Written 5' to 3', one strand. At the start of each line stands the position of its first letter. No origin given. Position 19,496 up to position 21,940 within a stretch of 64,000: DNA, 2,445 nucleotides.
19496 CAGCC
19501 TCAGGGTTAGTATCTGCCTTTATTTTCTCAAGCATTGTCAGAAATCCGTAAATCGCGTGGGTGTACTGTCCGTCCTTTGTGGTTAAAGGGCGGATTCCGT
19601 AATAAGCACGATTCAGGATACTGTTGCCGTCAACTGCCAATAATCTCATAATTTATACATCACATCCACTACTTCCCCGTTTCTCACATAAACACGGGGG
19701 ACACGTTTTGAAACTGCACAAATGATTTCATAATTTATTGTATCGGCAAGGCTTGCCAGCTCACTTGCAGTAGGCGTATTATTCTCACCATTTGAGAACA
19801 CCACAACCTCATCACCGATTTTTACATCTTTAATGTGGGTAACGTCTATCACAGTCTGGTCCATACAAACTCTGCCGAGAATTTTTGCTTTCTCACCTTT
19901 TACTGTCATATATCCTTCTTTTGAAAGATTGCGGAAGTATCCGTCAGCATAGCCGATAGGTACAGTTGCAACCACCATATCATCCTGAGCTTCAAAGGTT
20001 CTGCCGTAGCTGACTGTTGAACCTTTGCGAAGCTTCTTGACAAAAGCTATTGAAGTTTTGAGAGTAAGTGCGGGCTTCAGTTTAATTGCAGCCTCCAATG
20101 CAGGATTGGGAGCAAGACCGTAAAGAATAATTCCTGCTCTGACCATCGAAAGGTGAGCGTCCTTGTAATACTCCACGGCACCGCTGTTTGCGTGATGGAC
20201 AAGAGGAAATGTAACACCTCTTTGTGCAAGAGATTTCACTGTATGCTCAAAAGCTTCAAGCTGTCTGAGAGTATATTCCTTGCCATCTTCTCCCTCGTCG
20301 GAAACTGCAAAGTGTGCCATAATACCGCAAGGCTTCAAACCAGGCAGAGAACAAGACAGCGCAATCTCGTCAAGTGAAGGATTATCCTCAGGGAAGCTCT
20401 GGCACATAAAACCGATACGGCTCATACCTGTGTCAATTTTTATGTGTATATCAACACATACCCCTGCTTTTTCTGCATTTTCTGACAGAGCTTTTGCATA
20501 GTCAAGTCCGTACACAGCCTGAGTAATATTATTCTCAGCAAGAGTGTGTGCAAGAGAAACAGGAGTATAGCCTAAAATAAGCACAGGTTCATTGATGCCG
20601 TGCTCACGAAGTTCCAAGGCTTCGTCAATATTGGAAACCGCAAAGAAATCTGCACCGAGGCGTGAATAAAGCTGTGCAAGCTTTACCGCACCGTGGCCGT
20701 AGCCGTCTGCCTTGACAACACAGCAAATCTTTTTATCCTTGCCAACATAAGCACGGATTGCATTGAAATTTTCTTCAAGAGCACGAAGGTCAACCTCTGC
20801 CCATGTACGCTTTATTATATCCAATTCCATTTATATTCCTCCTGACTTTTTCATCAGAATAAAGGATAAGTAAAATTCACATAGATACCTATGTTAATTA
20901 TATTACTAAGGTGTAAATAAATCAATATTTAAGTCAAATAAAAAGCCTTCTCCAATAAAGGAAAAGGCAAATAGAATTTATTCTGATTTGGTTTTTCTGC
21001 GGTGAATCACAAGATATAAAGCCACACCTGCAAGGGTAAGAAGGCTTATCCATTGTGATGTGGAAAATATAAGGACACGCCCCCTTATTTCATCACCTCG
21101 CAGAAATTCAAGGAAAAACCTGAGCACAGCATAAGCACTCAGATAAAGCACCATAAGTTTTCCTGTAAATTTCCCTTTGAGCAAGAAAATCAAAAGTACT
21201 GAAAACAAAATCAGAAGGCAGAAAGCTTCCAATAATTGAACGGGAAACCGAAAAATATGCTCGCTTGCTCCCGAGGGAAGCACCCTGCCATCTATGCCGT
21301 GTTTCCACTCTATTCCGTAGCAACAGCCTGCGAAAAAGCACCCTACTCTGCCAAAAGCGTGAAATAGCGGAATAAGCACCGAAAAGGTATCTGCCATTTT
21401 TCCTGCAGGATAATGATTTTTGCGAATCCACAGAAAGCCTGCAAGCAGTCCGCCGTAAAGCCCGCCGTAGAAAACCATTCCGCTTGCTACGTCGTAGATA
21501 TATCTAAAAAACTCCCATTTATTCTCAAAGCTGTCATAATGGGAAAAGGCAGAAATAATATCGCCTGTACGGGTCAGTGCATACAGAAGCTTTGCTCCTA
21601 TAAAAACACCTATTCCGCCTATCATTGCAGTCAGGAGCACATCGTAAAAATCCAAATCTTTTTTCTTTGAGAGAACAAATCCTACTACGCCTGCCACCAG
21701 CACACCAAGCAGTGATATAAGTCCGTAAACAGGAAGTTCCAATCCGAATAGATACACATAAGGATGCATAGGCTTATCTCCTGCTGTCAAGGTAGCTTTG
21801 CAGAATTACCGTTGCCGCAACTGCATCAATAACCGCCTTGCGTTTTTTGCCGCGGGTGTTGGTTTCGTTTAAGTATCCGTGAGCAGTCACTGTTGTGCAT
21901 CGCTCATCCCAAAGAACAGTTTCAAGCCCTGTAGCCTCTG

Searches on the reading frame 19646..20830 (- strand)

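Call 47: search_protein_families(library=pfam, proteins=[window:19646-20830:-], max_evalue=0.00001)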
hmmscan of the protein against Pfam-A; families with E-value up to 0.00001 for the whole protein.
window:19646-20830:- (394 aa): 2 families
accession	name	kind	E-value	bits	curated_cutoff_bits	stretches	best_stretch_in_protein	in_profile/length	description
PF01168.26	Ala_racemase_N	-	3.7e-64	216.9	24.1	1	13-241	1-220/220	Alanine racemase, N-terminal domain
PF00842.27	Ala_racemase_C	-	1.6e-49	167.2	25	1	254-381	1-127/127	Alanine racemase, C-terminal domain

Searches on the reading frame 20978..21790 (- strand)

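Call 48: search_protein_families(library=pfam, proteins=[window:20978-21790:-], max_evalue=0.00001)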
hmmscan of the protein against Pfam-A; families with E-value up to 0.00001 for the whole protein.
window:20978-21790:- (270 aa): 1 family
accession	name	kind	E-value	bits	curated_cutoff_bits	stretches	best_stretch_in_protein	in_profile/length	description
PF01790.23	LGT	-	2.4e-40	138.8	24.9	1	16-260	7-238/240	Prolipoprotein diacylglyceryl transferase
